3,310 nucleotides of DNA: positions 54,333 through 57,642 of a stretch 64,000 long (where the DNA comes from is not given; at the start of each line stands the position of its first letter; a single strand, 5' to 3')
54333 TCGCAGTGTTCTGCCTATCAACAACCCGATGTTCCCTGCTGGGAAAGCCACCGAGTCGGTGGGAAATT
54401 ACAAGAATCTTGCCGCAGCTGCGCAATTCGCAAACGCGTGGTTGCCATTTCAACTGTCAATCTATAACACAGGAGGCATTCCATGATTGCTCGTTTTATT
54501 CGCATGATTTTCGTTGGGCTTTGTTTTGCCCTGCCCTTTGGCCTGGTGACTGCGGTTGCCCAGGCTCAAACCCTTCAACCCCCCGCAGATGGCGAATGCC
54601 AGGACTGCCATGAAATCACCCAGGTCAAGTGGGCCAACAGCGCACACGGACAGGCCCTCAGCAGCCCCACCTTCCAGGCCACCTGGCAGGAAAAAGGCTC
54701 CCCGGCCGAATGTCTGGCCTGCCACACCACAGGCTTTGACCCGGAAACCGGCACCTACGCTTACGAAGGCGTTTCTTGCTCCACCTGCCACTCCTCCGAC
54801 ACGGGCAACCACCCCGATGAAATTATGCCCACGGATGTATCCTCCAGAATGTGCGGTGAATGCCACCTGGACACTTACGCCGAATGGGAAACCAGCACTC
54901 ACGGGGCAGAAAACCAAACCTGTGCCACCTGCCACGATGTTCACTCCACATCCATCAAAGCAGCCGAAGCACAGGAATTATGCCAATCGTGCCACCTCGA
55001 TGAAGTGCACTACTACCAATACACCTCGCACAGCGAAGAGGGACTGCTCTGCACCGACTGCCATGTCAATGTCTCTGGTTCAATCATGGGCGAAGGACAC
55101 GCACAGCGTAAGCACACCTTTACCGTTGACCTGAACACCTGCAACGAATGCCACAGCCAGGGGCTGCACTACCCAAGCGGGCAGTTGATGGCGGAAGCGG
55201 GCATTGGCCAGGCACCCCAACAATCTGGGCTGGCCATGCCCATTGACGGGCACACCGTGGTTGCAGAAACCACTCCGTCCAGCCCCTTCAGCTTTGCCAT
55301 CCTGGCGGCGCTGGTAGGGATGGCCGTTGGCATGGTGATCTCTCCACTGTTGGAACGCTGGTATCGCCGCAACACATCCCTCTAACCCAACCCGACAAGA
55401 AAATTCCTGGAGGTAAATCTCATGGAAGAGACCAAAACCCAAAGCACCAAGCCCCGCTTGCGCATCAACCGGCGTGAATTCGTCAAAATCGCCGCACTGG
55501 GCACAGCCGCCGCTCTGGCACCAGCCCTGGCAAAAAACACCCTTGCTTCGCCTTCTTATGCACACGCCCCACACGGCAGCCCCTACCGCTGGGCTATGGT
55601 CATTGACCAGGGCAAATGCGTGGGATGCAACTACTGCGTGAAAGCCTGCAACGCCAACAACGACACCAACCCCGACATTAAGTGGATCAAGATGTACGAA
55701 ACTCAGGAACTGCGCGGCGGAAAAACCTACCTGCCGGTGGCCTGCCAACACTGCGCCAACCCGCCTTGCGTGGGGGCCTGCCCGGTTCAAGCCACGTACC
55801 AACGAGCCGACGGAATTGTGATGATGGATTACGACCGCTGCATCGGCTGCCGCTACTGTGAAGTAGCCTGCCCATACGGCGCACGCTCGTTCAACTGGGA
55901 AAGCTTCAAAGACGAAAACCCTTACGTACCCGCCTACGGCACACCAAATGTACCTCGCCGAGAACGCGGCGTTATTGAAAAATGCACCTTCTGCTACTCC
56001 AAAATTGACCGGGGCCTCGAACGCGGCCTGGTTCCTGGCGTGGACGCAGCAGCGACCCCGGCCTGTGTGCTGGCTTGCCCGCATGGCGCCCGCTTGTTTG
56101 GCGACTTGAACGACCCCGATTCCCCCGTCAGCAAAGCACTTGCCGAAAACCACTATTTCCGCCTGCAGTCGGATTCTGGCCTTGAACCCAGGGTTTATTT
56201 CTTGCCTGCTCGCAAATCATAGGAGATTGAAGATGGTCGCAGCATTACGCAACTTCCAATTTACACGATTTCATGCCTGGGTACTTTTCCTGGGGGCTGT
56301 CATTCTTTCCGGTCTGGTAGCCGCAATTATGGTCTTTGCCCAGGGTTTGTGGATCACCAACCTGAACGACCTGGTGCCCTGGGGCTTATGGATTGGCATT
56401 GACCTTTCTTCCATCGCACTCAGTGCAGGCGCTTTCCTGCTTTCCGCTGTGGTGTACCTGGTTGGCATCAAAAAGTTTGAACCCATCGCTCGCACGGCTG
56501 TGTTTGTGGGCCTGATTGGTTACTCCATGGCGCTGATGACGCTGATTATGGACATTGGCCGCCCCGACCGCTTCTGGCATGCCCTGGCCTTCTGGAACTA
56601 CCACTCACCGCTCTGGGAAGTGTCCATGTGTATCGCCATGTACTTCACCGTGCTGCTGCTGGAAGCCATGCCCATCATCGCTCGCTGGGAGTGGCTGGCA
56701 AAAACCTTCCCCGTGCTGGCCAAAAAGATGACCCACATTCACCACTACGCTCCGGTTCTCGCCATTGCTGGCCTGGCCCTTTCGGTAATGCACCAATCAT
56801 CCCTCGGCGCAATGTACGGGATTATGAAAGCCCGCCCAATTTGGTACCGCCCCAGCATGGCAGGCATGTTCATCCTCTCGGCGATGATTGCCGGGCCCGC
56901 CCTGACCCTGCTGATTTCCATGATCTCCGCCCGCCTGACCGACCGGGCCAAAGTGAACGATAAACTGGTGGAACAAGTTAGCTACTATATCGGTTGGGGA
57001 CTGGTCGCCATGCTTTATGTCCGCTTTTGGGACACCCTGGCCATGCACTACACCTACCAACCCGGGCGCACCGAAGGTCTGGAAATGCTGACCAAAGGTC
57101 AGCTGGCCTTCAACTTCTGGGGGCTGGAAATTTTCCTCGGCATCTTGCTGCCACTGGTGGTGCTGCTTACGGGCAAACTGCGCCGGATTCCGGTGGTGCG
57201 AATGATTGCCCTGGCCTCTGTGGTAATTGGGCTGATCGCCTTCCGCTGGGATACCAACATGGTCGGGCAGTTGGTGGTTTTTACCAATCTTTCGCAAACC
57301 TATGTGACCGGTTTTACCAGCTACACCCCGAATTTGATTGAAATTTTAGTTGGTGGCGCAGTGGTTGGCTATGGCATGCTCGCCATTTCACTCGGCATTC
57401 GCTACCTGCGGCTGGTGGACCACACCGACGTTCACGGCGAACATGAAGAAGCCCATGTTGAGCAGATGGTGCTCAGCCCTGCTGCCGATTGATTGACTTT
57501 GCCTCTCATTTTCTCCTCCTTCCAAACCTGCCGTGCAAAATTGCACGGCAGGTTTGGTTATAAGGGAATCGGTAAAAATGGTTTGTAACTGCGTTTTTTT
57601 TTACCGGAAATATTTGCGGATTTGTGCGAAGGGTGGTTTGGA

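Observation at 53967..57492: Plus-strand operon: 38-aa TM peptide, two-CW-like Cys-rich membrane protein, octahaem cytochrome, NrfC-like and NrfD-like subunits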

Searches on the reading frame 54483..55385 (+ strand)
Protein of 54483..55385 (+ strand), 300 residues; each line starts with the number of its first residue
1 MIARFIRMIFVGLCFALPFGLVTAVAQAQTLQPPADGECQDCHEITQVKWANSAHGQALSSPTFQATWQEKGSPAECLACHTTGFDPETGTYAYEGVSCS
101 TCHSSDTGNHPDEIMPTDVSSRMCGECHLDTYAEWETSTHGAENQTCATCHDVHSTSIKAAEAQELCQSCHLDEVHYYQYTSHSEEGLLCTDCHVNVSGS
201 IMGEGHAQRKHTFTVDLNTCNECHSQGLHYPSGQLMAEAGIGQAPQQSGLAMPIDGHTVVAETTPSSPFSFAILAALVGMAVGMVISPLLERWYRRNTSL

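Call 5: search_protein_families(library=ncbifam, proteins=[window:54483-55385:+], max_evalue=1)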
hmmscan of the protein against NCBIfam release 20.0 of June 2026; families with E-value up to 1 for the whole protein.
window:54483-55385:+ (300 aa): 9 families
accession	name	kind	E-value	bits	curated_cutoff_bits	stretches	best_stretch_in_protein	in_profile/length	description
TIGR03508.1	decahem_SO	subfamily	2.1e-13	50.3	192.2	2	113-225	62-175/258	DmsE family decaheme c-type cytochrome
NF041028.1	decahem_GSU2203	exception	1.1e-11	44.6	325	2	117-226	97-209/317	GSU2203 family decaheme c-type cytochrome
NF041198.1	UshA_like_PCGU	equivalog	3.1e-07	29.3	275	1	38-128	410-508/519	UshA-like (seleno)protein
NF047727.1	4hemeCytCCctA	equivalog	0.00057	20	180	2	76-132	39-91/109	tetraheme c-type cytochrome CctA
TIGR01905.1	paired_CXXCH_1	subfamily_domain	0.0065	16.4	25.2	1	143-174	5-39/41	doubled CXXCH domain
NF045722.1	c3_cytochr_TmcA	equivalog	0.012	15.4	114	1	69-131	52-113/125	acidic tetraheme cytochrome c3 TmcA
TIGR03146.1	cyt_nit_nrfB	equivalog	0.013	15.8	166.6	1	34-173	9-143/145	cytochrome c nitrite reductase pentaheme subunit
NF008659.0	PRK11659.1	equivalog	0.037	13.7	184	0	181-226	40-84/188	cytochrome c nitrite reductase pentaheme subunit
NF040886.1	cyt_C_like_Sec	equivalog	0.045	12.3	250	1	38-103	47-111/423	multiheme c-type cytochrome (seleno)protein ExtKL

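Call 6: search_protein_families(library=pfam, proteins=[window:54483-55385:+], max_evalue=1)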
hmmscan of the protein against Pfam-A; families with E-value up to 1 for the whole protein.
window:54483-55385:+ (300 aa): 8 families
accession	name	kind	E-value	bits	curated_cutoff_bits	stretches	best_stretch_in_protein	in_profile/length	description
PF14522.11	Cytochrome_C7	-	4.9e-12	45.9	24.8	4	95-152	12-67/67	Cytochrome c7 and related cytochrome c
PF13435.11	Cytochrome_C554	-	1.3e-09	39.3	20.8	2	38-104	1-84/84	Cytochrome c554 and c-prime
PF09699.15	Paired_CXXCH_1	-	7e-07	29.3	20.6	3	143-173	5-38/41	Doubled CXXCH motif (Paired_CXXCH_1)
PF22113.1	Mtrc-MtrF_II-IV_dom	-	7.5e-07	29.3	30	2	26-84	110-166/176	Outer membrane cytochrome MtrC/MtrF-like, domains II/IV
PF14537.11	Cytochrom_c3_2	-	2.8e-06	28.2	25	2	94-171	4-78/79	Cytochrome c3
PF23137.1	HVO_0758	-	0.0059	16.8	27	1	93-128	17-49/55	HVO_0758 mu-protein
PF12555.13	SteA-like_C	-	0.07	13.6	26.4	1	272-294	19-41/52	SteA-like C-terminal domain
PF19545.4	DUF6069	-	0.11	13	27.2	1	261-296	37-74/129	Family of unknown function (DUF6069)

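Call 15: find_homologous_proteins(query=window:54483-55385:+, max_evalue=0.00001)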
Query window:54483-55385:+ (300 aa): 208 proteins with E <= 0.00001 among 837 candidates; the best 120 are listed.
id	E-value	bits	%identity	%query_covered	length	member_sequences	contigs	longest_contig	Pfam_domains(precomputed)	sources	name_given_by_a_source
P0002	1.2e-205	699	100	100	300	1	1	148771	PF09699.16,PF14537.12,PF13435.12,PF14522.12,PF22113.2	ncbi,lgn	-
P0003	5.9e-111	389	57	98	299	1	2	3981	PF09699.16,PF14537.12,PF13435.12,PF14522.12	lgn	-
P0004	2.9e-109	383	52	99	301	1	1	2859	PF09699.16,PF14537.12,PF13435.12,PF14522.12,PF22113.2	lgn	-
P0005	1.3e-108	381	55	99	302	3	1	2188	PF09699.16,PF14537.12,PF13435.12,PF14522.12,PF22113.2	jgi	jgi:hypothetical protein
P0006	2.8e-108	380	54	99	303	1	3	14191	PF09699.16,PF14537.12,PF13435.12,PF14522.12,PF22113.2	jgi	jgi:hypothetical protein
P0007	7.1e-108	378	54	99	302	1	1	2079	PF09699.16,PF14537.12,PF13435.12,PF14522.12,PF22113.2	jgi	-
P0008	1.2e-107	378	55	99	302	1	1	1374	PF09699.16,PF14537.12,PF13435.12,PF14522.12,PF22113.2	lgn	-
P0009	4.5e-107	376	52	99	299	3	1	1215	PF09699.16,PF14537.12,PF13435.12,PF14522.12,PF22113.2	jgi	jgi:hypothetical protein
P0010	4.7e-106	372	56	100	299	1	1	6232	PF09699.16,PF14537.12,PF13435.12,PF14522.12,PF22113.2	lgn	-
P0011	2.1e-105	370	54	99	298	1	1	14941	PF09699.16,PF14537.12,PF14522.12,PF22113.2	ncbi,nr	ncbi:MAG: hypothetical protein GY803_28100 [Chloroflexi bacterium]|nr:hypothetical protein [Chlorofl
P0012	3.0e-105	370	53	99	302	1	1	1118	PF09699.16,PF14537.12,PF13435.12,PF02085.22,PF14522.12,PF22113.2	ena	-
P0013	1.7e-104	367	52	99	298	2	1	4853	PF09699.16,PF14537.12,PF13435.12,PF14522.12,PF22113.2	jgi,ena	-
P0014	2.4e-104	367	55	95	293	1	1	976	PF09699.16,PF14537.12,PF13435.12,PF14522.12,PF22113.2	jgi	jgi:hypothetical protein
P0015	3.0e-104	367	50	99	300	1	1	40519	PF14537.12,PF13435.12,PF14522.12,PF22113.2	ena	-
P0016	3.3e-104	366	52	98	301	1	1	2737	PF09699.16,PF14537.12,PF13435.12,PF14522.12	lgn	-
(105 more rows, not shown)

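Call 23: find_related_loci(query=A2, collection=genome_contigs, flank=6000)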
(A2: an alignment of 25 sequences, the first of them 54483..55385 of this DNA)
Query A2 (300 aa) in genome_contigs; peptide patterns used: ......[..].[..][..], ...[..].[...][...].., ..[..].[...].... (x = any residue, [..] = any of these).
599 stretches matched a pattern (row limit reached: there are more); 488 encode a relative of the query (tblastn E <= 1e-3); the best 80 are kept; 80 distinct loci.
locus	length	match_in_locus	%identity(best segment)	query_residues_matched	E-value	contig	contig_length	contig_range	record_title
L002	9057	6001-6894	53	1-297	2e-109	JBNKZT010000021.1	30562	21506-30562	MAG: Candidatus Promineifilaceae bacterium isolate D1.bin.20.strict NODE_21_length_30562_cov_4.982811, whole genome shot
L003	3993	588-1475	54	1-296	1e-106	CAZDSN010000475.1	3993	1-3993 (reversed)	MAG TPA_asm: uncultured Ardenticatenaceae bacterium isolate SRP173033_co1_193 genome assembly, contig: NODE_67374_length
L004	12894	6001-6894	52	1-296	5e-104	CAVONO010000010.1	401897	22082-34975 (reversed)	MAG: uncultured Chloroflexia bacterium isolate MFD09779.bin.3.231 genome assembly, contig: contig_24695, whole genome sh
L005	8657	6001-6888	52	1-296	4e-104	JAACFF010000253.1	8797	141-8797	MAG: Chloroflexota bacterium isolate bin.33 scaffold_6206, whole genome shotgun sequence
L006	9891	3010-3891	51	2-296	1e-103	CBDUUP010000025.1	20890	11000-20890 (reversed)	MAG TPA_asm: uncultured Anaerolineales bacterium isolate SRR22302368_binner13_Refined_76 genome assembly, contig: ERZ257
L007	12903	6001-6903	50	1-296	4e-103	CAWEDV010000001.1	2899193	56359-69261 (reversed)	MAG: uncultured Chloroflexia bacterium isolate MFD03804.bin.1.278 genome assembly, contig: contig_14769, whole genome sh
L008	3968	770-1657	53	1-296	1e-103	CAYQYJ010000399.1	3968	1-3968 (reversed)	MAG TPA_asm: uncultured Ardenticatenaceae bacterium isolate SRP329715_co1_256 genome assembly, contig: NODE_36587_length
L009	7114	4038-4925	53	1-296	5e-102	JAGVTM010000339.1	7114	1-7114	MAG: Chloroflexota bacterium isolate THP_Bin_29 THP_Bin_29_scaffold_4170, whole genome shotgun sequence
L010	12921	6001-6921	50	4-299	3e-101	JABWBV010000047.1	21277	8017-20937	MAG: Anaerolineales bacterium isolate MAG_39 scaffold_2533, whole genome shotgun sequence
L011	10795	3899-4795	52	1-294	4e-98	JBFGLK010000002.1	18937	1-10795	MAG: Candidatus Promineifilaceae bacterium isolate Mix_sand03.2021.01.D.81 k141_2191626_length_18937_cov_9.9895, whole g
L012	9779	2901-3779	48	1-296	1e-92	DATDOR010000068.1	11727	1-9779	MAG TPA_asm: Anaerolineales bacterium isolate SMAG_U7899 k141_3165246, whole genome shotgun sequence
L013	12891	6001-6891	49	5-296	3e-92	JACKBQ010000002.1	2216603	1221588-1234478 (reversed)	MAG: Ardenticatenaceae bacterium isolate HK-STAS-CHLO-25 HK-STAS-CHLO-25_2, whole genome shotgun sequence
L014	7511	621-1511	47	1-299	4e-91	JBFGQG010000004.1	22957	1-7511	MAG: Anaerolineales bacterium isolate Mix_sand04.2021.02.G.36 k141_1944866_length_22957_cov_8.0000, whole genome shotgun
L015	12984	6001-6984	45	5-296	2e-90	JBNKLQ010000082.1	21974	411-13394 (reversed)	MAG: Candidatus Promineifilaceae bacterium isolate H1H2.bin.11.strict NODE_82_length_21974_cov_4.243960, whole genome sh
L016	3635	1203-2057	47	4-294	9e-91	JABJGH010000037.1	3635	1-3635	MAG: Chloroflexi bacterium isolate SI074_bin144 k141_594357, whole genome shotgun sequence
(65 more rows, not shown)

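Call 40: search_solved_structures(query=window:54483-55385:+, max_evalue=0.01)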
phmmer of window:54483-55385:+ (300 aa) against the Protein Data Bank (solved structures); distinct sequences matched with E-value up to 0.01: 4.
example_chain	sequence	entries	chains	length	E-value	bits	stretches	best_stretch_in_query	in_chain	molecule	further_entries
28pb_A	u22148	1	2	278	9.9e-06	28.2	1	95-196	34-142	Cytochrome c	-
6r2q_A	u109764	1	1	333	0.00014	24.5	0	114-202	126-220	Cystathionine beta-synthase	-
9wt9_A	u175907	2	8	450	0.0016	21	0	67-175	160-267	Cytochrome c,Multiheme cytochrome c selenoprotein mutant (MccSep U325A) | Cytochrome c,Multiheme cytochrome c selenoprotein (MccSep)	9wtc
9wt8_A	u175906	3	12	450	0.0016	21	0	67-175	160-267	Cytochrome c,Multiheme cytochrome c selenoprotein (MccSep)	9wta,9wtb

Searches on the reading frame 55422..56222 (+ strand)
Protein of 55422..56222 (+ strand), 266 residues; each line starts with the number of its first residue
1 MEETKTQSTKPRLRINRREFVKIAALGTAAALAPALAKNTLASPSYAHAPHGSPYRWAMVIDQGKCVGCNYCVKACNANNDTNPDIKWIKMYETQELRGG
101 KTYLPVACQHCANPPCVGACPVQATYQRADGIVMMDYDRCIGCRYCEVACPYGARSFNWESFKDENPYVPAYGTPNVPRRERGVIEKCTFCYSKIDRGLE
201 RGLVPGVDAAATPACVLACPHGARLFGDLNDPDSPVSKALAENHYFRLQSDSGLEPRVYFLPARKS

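Call 5: search_protein_families(library=ncbifam, proteins=[window:55422-56222:+], max_evalue=1)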
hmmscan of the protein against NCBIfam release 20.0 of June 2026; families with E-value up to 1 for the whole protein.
window:55422-56222:+ (266 aa): 87 families (the best 25 are shown)
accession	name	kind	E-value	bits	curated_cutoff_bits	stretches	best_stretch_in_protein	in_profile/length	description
NF045797.1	DsrO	equivalog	1.7e-70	237.1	200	1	15-261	3-234/235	sulfate reduction electron transfer complex DsrMKJOP subunit DsrO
NF041782.1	mnquin_red_QrcC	equivalog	4e-49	167.4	400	1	57-264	1-228/239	menaquinone reductase iron-sulfur cluster-binding subunit QrcC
NF011569.0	PRK14993.1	equivalog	3.3e-44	151.2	416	2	16-161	4-153/244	tetrathionate reductase subunit TtrB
NF041715.1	arsenate_red_ArrB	equivalog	1e-41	143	450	2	56-160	2-109/233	arsenate respiratory reductase iron-sulfur subunit ArrB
TIGR03149.1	cyt_nit_nrfC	equivalog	1.1e-37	129.5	377.6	2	16-159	3-146/225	cytochrome c nitrite reductase Fe-S protein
NF008134.0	PRK10882.1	equivalog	5.5e-32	111.1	263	2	94-231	99-210/329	hydrogenase 2 operon protein HybA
NF038355.1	FDH3_beta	equivalog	2.4e-27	96.1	240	1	59-192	5-122/180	formate dehydrogenase FDH3 subunit beta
TIGR02951.1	DMSO_dmsB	equivalog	2.9e-27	95.7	214.1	2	59-160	4-117/161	DMSO/selenate family reductase complex B subunit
TIGR03478.1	DMSO_red_II_bet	subfamily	6.1e-26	91.1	480.7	3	103-165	126-189/321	DMSO reductase family type II enzyme, iron-sulfur subunit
NF045715.1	sulf_resp_HmcB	equivalog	4e-24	85.3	420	1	16-230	1-199/307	sulfate respiration complex iron-sulfur protein HmcB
NF042979.1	EthbenzDh_ebdB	equivalog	2.5e-21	75.9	740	2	103-263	148-277/354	ethylbenzene dehydrogenase subunit beta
TIGR01582.1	FDH-beta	equivalog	9e-17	61.1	334.7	2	53-157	18-143/283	formate dehydrogenase subunit beta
NF009451.0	PRK12809.1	equivalog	1.2e-15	56.9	1154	1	60-154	6-101/639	formate-dependent uric acid utilization protein YgfT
TIGR01660.1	narH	equivalog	2.7e-15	55.8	524.05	1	102-167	177-243/492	nitrate reductase subunit beta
NF007382.0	PRK09898.1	equivalog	2.3e-14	53.4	213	1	15-163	13-179/208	ferredoxin-like protein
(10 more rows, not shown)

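Call 6: search_protein_families(library=pfam, proteins=[window:55422-56222:+], max_evalue=1)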
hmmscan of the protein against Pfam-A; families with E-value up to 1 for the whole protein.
window:55422-56222:+ (266 aa): 17 families
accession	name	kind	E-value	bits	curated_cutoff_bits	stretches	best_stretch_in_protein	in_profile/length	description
PF13247.11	Fer4_11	-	9.2e-18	64.7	26.2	2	102-162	4-66/100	4Fe-4S dicluster domain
PF12838.12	Fer4_7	-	9e-17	61.7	27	2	139-223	1-52/52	4Fe-4S dicluster domain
PF13187.11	Fer4_9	-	8e-13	48.6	27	2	139-223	1-51/52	4Fe-4S dicluster domain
PF12837.12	Fer4_6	-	5.5e-12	45.5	25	3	135-154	4-23/24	4Fe-4S binding domain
PF00037.32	Fer4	-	8.7e-12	44.8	21.1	3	136-155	4-23/24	4Fe-4S binding domain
PF12797.12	Fer4_2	-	3.9e-11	42.6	24.5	2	132-152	2-22/22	4Fe-4S binding domain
PF13237.11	Fer4_10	-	6.5e-10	39.2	25.5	3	105-151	6-53/53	4Fe-4S dicluster domain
PF13183.11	Fer4_8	-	2.6e-05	25.1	27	2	138-167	3-33/68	4Fe-4S dicluster domain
PF13534.11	Fer4_17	-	7.7e-05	23.6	22.2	3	135-153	41-59/61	4Fe-4S dicluster domain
PF14697.11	Fer4_21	-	0.0002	21.8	35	2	108-151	8-52/59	4Fe-4S dicluster domain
PF13484.11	Fer4_16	-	0.00021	22.4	30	1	65-79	1-15/66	4Fe-4S double cluster binding domain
PF12798.12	Fer4_3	-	0.00026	22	27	1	140-154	1-15/15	4Fe-4S binding domain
PF12800.12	Fer4_4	-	0.0045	17.7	24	1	138-153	2-17/17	4Fe-4S binding domain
PF10518.14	TAT_signal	-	0.0056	17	22.7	1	15-33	2-20/21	TAT (twin-arginine translocation) pathway signal sequence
PF25160.1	LdpA_Fe-S-bd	-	0.18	12.1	27.6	1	111-153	5-41/49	LdpA Fe-S cluster-binding domain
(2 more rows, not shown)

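Call 39: search_solved_structures(query=window:55422-56222:+, max_evalue=1e-20)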
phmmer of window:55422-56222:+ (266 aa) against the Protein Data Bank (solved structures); distinct sequences matched with E-value up to 1e-20: 6.
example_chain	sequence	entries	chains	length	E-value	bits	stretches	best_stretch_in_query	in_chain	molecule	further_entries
6f0k_B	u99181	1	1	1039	2.3e-36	128.8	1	55-261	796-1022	Fe-S-cluster-containing hydrogenase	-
6cz7_B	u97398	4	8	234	1.8e-35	125.9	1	56-159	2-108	4Fe-4S ferredoxin, iron-sulfur binding domain protein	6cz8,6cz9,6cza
8k9e_B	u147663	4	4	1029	1.8e-34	122.6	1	55-261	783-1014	Fe-S-cluster-containing hydrogenase components 1-like protein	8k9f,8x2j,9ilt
2vpw_B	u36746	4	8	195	1.1e-32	116.8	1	56-263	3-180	NRFC PROTEIN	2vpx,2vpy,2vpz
6btm_B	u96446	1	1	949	8.9e-31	110.5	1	102-260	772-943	Alternative Complex III subunit B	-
6lod_B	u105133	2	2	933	4.7e-28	101.6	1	54-261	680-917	Fe-S-cluster-containing hydrogenase components 1-like protein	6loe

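Call 69: list_cluster_members(proteins=[P0001, P0002, window:55422-56222:+, window:56233-57492:+, window:53967-54083:+, window:51427-52941:+])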
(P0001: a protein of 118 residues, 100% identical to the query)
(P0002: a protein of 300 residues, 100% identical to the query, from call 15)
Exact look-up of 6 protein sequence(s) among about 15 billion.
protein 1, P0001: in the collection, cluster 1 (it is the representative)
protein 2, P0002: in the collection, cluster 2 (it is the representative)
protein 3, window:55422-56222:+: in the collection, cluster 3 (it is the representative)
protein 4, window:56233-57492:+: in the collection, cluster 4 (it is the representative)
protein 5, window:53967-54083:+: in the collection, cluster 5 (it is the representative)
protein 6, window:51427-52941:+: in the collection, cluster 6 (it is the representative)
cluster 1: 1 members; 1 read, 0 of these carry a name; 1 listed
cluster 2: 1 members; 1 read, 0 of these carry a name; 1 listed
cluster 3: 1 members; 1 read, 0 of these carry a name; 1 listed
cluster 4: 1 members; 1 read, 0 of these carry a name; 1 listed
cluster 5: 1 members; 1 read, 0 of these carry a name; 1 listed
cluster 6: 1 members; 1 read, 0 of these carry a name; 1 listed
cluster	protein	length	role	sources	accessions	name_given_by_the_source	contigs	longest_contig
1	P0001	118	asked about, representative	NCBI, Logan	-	-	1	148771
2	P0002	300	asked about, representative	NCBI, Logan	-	-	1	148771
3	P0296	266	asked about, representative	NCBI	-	-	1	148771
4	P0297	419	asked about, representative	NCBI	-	-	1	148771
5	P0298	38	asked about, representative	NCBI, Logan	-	-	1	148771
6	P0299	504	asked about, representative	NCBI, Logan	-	-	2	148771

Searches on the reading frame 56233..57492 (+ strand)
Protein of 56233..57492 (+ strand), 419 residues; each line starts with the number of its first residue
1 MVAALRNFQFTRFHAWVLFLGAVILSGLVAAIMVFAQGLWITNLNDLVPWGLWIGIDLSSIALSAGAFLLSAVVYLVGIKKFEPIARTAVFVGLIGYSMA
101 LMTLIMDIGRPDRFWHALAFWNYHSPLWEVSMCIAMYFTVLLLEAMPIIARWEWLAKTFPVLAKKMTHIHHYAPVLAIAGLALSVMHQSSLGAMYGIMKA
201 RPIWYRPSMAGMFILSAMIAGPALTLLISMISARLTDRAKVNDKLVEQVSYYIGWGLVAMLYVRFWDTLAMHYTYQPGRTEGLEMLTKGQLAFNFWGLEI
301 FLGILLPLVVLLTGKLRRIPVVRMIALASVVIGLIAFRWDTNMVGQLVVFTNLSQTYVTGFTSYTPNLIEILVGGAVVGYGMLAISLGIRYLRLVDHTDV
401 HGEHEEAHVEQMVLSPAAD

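Call 5: search_protein_families(library=ncbifam, proteins=[window:56233-57492:+], max_evalue=1)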
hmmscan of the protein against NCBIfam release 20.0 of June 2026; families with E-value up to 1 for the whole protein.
window:56233-57492:+ (419 aa): 5 families
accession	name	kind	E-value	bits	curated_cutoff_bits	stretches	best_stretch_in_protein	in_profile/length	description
NF041784.1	mnquin_red_QrcD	equivalog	8.7e-67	226.2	570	1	9-394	14-400/408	menaquinone reductase integral membrane subunit QrcD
NF045714.1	sulf_resp_HmcC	equivalog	1.7e-44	152.6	550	1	19-387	7-360/376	sulfate respiration complex protein HmcC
NF008133.1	PRK10881.1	equivalog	3.2e-35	122.3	450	1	17-392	16-371/377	Ni/Fe-hydrogenase cytochrome b subunit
NF045798.1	DsrP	equivalog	8.7e-19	68.1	350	1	11-387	10-335/346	sulfate reduction electron transfer complex DsrMKJOP subunit DsrP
TIGR03148.1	cyt_nit_nrfD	equivalog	2.5e-08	33.5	347.6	1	47-349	8-315/316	cytochrome c nitrite reductase subunit NrfD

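Call 6: search_protein_families(library=pfam, proteins=[window:56233-57492:+], max_evalue=1)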
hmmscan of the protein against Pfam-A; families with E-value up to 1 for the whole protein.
window:56233-57492:+ (419 aa): 1 family
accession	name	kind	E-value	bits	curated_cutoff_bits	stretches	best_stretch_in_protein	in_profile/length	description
PF03916.19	NrfD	-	2.5e-33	116.5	25.8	1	42-348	3-311/313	Polysulphide reductase, NrfD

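Call 38: search_solved_structures(query=window:56233-57492:+, max_evalue=0.001)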
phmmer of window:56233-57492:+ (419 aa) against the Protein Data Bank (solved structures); distinct sequences matched with E-value up to 0.001: 0.
